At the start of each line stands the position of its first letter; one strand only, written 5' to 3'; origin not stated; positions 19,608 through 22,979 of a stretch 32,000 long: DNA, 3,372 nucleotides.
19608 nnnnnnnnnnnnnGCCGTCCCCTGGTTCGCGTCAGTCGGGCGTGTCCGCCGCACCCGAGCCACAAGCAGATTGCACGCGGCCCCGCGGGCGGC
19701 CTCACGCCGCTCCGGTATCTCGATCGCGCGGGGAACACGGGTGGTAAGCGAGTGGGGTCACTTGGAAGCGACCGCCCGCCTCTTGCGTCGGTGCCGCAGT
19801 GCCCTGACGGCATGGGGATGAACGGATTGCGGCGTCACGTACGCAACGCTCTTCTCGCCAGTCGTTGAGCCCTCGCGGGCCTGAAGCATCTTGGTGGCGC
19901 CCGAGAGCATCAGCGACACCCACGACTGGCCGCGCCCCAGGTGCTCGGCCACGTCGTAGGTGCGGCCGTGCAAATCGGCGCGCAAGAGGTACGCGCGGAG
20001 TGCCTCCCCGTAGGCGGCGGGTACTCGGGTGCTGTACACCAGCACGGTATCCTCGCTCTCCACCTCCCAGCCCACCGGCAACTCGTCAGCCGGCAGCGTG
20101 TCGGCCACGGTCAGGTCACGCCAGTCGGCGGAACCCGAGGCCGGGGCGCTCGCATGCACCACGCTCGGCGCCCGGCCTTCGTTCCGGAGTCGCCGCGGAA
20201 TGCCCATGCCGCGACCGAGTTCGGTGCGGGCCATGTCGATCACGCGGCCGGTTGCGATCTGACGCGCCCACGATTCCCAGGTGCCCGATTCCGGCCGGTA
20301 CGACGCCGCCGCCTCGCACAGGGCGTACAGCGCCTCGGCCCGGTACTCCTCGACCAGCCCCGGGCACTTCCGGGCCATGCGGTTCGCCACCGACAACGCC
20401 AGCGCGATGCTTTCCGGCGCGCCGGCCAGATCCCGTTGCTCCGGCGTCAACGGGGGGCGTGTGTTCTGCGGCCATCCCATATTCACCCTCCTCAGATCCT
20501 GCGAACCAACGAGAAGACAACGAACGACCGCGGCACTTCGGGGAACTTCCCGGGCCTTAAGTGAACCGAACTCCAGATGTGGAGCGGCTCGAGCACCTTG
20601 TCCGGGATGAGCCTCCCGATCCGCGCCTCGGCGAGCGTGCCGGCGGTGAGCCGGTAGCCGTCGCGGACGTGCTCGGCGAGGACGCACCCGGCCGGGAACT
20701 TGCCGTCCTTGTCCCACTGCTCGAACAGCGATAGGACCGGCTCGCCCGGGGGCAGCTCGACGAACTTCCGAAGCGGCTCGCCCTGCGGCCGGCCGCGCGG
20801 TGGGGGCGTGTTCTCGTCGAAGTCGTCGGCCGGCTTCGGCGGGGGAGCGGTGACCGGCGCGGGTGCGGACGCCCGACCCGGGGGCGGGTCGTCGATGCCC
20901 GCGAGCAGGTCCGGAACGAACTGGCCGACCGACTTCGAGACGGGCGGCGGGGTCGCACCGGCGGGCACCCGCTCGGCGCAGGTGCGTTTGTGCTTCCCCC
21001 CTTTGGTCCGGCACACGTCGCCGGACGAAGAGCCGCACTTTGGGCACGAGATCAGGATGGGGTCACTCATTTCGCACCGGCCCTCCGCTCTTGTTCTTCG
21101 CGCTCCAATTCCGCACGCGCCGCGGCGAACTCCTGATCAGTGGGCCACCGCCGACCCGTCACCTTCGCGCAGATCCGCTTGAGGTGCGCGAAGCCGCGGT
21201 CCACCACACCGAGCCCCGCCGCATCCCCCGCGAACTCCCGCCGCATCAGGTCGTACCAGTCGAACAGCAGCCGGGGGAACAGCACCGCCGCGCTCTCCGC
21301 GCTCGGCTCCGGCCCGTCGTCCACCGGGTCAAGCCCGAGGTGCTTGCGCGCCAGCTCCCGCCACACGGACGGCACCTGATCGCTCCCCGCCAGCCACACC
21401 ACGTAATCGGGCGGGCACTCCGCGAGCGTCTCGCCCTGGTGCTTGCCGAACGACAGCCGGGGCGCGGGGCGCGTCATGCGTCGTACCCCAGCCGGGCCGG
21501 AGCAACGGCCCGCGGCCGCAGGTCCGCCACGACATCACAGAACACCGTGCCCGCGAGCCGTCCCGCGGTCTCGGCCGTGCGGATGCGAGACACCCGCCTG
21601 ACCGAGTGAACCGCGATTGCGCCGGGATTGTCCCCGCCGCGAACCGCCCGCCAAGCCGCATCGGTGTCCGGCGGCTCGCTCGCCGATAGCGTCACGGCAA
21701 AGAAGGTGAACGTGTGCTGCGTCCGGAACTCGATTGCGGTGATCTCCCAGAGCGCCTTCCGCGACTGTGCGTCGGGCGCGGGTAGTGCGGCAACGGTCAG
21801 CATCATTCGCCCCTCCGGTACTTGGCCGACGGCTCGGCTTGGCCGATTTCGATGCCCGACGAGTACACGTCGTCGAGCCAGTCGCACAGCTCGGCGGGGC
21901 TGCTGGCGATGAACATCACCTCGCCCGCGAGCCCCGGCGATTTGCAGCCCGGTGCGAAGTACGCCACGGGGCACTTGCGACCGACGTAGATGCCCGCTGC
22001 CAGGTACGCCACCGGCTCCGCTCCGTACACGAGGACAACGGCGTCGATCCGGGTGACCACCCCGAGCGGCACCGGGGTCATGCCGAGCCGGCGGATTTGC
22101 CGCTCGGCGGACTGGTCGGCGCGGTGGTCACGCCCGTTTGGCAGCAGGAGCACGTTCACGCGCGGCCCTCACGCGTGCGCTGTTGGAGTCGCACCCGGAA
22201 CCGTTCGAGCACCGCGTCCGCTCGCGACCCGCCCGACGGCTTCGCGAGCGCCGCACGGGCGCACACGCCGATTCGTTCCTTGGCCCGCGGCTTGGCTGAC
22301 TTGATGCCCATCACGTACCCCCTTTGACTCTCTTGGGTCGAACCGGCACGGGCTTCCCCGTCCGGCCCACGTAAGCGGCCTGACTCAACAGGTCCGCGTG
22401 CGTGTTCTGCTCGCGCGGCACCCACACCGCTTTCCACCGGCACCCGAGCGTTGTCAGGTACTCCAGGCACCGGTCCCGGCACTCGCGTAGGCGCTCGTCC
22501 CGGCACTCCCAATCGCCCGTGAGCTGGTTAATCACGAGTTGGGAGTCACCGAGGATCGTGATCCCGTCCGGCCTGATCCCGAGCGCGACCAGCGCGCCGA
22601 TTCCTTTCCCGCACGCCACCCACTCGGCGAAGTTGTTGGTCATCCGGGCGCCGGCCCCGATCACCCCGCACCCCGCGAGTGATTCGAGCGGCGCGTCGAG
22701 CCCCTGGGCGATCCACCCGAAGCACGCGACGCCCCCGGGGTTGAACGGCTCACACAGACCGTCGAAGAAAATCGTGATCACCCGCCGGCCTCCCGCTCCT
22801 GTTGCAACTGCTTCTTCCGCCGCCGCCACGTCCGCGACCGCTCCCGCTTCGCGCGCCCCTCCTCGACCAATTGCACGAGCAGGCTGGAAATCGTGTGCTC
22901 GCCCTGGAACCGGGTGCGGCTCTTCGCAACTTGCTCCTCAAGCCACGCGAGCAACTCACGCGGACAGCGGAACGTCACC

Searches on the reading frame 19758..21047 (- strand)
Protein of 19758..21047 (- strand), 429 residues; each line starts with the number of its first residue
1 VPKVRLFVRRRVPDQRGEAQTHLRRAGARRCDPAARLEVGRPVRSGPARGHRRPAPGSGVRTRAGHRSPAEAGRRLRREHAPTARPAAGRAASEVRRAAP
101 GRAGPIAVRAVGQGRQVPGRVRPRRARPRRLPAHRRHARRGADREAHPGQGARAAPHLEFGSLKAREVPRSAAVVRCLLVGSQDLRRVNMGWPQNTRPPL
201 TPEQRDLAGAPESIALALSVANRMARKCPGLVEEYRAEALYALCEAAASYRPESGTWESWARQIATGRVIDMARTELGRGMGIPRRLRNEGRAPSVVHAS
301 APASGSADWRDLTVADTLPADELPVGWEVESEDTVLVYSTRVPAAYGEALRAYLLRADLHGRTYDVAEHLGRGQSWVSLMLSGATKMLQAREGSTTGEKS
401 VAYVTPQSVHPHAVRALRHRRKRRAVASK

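Call 9: search_protein_families(library=pfam, proteins=[window:19758-21047:-], max_evalue=0.01)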
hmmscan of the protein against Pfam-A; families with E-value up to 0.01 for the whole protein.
window:19758-21047:- (429 aa): 1 family
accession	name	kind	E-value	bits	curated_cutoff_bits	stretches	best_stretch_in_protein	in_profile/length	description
PF04542.20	Sigma70_r2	-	1.1e-05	25.5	24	1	216-275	8-67/71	Sigma-70 region 2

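Call 10: search_protein_families(library=phrogs, proteins=[window:19758-21047:-], max_evalue=0.001)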
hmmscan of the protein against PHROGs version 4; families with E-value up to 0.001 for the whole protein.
window:19758-21047:- (429 aa): 0 families

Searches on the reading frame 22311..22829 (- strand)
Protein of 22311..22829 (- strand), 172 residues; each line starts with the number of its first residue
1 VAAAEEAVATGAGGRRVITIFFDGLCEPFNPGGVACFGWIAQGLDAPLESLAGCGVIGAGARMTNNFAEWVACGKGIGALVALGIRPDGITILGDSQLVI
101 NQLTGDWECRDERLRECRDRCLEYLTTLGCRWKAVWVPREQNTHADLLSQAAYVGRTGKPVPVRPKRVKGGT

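Call 54: search_protein_families(library=pfam, proteins=[window:22311-22829:-], max_evalue=0.001)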
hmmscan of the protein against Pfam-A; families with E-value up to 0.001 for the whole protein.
window:22311-22829:- (172 aa): 1 family
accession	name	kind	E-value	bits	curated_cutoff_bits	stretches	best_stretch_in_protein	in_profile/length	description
PF13456.12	RVT_3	-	2.5e-09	37.6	21.6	1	57-152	32-123/123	Reverse transcriptase-like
